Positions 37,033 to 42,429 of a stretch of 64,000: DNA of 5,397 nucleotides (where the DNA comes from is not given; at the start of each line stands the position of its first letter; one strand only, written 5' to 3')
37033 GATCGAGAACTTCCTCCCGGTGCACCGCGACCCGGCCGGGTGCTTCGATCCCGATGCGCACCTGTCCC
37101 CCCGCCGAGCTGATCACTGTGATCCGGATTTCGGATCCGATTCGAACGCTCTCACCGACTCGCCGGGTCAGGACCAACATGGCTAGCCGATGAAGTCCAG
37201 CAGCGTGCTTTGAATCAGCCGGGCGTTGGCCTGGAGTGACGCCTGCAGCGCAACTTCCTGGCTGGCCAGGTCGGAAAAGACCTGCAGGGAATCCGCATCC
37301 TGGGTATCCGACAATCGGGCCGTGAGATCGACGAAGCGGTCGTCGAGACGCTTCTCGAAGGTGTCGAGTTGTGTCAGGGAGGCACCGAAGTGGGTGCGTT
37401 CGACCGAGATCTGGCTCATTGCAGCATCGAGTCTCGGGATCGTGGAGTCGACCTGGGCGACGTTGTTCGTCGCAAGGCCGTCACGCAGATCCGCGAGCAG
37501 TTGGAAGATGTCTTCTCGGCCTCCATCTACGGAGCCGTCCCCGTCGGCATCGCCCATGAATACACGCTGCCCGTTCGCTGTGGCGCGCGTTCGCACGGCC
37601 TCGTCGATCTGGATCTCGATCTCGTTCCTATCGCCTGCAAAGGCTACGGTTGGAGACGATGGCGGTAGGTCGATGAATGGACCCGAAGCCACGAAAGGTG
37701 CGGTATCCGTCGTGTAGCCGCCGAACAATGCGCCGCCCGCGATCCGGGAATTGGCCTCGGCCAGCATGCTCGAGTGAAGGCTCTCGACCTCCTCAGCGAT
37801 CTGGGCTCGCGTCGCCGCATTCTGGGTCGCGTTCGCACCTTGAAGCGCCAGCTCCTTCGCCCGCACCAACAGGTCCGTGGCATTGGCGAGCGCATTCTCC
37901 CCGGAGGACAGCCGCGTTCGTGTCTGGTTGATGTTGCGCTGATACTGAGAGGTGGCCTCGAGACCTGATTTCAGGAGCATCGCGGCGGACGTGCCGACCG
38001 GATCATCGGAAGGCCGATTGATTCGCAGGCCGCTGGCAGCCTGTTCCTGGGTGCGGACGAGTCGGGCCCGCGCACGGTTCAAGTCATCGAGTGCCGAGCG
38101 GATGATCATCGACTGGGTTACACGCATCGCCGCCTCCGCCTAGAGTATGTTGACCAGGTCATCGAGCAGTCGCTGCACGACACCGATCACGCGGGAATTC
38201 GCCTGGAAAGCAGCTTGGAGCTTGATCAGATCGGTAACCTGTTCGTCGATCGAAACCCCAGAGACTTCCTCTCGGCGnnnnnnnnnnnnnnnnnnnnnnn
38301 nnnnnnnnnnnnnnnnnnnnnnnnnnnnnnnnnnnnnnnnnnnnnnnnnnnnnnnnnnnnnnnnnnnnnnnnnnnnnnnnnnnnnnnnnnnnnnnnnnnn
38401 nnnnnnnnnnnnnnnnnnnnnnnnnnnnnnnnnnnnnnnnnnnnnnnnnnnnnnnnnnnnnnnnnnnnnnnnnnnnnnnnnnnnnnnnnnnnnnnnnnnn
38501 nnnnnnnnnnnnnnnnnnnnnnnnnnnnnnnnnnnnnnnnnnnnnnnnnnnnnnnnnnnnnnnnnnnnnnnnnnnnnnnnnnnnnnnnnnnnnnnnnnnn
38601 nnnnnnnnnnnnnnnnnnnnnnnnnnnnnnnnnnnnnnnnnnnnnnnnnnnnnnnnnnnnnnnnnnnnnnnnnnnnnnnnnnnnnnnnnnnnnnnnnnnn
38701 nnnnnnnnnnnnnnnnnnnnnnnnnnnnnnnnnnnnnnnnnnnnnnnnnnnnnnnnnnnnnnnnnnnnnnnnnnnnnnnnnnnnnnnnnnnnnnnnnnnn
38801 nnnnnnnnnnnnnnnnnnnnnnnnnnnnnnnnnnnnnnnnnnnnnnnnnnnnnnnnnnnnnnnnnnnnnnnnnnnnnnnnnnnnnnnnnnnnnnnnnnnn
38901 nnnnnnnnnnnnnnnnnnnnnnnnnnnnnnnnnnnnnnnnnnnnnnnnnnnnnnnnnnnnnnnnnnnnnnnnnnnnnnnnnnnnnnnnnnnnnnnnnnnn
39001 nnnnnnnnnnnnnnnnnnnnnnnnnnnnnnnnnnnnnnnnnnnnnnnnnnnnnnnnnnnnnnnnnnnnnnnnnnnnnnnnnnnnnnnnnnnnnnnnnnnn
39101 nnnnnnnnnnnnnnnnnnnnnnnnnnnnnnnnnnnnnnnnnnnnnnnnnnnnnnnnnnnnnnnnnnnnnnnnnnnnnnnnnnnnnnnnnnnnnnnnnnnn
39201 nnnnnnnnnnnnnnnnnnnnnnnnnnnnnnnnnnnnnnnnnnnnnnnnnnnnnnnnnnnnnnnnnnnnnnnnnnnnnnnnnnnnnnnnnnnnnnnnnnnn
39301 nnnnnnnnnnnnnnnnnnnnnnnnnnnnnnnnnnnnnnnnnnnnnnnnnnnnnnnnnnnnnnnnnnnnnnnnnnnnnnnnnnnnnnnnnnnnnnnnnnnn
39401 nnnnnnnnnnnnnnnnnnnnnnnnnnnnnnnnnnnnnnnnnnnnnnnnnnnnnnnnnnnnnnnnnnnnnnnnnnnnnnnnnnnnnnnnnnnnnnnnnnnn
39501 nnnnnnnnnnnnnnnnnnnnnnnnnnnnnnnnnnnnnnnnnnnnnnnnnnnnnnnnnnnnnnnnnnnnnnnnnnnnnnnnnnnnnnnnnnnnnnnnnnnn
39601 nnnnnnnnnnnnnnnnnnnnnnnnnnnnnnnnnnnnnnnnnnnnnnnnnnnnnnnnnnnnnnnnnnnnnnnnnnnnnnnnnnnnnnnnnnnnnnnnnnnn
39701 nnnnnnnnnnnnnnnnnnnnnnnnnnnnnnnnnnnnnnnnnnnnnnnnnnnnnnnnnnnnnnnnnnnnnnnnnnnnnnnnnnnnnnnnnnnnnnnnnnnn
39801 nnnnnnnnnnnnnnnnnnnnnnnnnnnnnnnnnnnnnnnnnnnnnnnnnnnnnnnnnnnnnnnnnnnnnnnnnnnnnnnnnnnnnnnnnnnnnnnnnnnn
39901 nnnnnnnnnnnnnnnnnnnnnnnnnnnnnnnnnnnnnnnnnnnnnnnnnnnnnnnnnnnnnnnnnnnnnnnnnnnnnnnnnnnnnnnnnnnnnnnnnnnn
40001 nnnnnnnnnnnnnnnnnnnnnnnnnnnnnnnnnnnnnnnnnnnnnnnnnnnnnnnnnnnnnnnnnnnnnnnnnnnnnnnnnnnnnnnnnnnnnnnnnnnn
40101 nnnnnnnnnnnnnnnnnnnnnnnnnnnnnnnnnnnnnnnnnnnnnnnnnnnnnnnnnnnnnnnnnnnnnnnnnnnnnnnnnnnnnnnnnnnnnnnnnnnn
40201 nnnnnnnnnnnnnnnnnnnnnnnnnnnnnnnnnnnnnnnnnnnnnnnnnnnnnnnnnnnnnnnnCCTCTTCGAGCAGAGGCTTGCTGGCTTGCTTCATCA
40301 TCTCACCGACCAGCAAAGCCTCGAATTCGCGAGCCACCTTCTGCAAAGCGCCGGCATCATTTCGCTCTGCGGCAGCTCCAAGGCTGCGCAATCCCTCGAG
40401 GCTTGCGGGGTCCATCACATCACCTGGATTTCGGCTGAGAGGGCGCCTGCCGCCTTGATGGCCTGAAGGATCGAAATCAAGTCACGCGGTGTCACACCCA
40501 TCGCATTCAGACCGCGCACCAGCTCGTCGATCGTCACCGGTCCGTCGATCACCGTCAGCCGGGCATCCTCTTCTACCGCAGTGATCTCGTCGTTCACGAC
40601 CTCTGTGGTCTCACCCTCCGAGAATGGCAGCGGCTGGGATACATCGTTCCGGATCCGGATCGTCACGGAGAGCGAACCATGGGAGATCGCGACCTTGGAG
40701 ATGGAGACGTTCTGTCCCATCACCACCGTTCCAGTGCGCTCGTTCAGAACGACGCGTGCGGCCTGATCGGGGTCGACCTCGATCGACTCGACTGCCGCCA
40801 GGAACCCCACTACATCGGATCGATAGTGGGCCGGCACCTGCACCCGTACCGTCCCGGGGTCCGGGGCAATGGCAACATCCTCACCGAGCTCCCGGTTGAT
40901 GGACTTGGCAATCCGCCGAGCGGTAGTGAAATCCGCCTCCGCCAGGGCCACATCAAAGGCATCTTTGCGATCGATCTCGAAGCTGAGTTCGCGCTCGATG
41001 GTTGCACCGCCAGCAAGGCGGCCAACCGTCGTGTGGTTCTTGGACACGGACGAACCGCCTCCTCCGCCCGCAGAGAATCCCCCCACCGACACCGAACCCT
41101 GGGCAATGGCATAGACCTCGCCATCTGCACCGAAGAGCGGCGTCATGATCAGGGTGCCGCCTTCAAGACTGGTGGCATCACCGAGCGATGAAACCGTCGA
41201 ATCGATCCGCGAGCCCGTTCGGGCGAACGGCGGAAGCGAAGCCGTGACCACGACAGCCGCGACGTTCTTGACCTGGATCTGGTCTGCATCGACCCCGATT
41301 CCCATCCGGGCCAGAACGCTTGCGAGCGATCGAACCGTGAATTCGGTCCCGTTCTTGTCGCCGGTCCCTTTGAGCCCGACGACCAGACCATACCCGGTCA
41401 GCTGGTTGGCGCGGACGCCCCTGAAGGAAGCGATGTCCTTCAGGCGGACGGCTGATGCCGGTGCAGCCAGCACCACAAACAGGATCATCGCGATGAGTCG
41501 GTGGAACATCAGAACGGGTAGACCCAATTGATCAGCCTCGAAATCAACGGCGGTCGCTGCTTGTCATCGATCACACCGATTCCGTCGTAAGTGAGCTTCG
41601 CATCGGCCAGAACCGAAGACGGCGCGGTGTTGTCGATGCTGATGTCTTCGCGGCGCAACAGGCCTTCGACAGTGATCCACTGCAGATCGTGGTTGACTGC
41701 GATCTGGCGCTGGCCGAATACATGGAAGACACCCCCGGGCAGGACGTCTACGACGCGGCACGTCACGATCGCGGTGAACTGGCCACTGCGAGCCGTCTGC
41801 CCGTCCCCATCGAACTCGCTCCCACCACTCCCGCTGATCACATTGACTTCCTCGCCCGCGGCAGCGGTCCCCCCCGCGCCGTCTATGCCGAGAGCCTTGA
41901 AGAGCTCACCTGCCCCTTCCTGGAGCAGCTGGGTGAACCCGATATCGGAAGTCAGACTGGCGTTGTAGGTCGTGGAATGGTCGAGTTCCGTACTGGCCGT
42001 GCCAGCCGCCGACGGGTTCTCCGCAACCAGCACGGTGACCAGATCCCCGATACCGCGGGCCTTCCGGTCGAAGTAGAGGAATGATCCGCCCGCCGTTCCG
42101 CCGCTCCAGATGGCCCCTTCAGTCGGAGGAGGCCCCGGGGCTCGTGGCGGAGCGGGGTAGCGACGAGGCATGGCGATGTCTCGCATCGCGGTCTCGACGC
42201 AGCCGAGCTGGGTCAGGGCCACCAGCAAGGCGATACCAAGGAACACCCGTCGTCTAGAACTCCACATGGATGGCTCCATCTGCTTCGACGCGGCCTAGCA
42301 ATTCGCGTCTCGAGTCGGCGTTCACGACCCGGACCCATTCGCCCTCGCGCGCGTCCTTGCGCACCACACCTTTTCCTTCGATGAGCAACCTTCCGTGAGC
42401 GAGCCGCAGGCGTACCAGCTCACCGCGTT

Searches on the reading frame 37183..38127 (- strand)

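Call 48: search_protein_families(library=pfam, proteins=[window:37183-38127:-], max_evalue=0.001)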
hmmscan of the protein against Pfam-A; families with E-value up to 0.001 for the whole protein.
window:37183-38127:- (314 aa): 2 families
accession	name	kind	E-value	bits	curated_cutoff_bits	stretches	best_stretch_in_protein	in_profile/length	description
PF00669.25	Flagellin_N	-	1e-15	58.4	26.6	1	10-122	8-120/139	Bacterial flagellin N-terminal helical region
PF00700.27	Flagellin_C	-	0.00089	20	23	1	233-312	4-85/86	Bacterial flagellin C-terminal helical region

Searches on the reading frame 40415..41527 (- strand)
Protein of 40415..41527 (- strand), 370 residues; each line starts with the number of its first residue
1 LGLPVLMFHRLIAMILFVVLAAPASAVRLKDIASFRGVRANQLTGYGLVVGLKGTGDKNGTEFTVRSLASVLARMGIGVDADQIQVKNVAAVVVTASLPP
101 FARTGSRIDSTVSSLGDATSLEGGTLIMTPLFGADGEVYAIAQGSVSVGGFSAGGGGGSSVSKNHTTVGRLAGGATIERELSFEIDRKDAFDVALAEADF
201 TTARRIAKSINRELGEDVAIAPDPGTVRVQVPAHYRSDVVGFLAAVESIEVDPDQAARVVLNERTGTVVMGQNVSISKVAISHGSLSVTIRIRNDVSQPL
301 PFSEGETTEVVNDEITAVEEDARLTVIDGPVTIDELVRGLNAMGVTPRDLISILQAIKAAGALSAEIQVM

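Call 48: search_protein_families(library=pfam, proteins=[window:40415-41527:-], max_evalue=0.001)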
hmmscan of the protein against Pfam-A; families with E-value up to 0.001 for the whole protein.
window:40415-41527:- (370 aa): 1 family
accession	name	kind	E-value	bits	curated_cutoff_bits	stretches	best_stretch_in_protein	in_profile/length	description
PF02119.21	FlgI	-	2.9e-140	467.5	25.3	1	28-369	1-343/343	Flagellar P-ring protein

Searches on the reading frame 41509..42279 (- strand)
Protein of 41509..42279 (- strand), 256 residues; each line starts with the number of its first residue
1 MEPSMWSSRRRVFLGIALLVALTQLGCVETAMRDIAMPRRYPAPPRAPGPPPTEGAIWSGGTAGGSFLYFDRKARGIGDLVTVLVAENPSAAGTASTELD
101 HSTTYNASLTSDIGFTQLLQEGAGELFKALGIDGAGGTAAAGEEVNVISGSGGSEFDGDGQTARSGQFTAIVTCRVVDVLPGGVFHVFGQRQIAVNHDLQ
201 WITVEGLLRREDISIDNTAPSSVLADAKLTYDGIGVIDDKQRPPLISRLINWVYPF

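Call 48: search_protein_families(library=pfam, proteins=[window:41509-42279:-], max_evalue=0.001)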
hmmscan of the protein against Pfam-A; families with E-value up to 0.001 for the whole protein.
window:41509-42279:- (256 aa): 1 family
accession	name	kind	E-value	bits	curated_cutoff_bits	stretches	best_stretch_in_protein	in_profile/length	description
PF02107.21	FlgH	-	8.4e-42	143.2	27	1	52-255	2-172/172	Flagellar L-ring protein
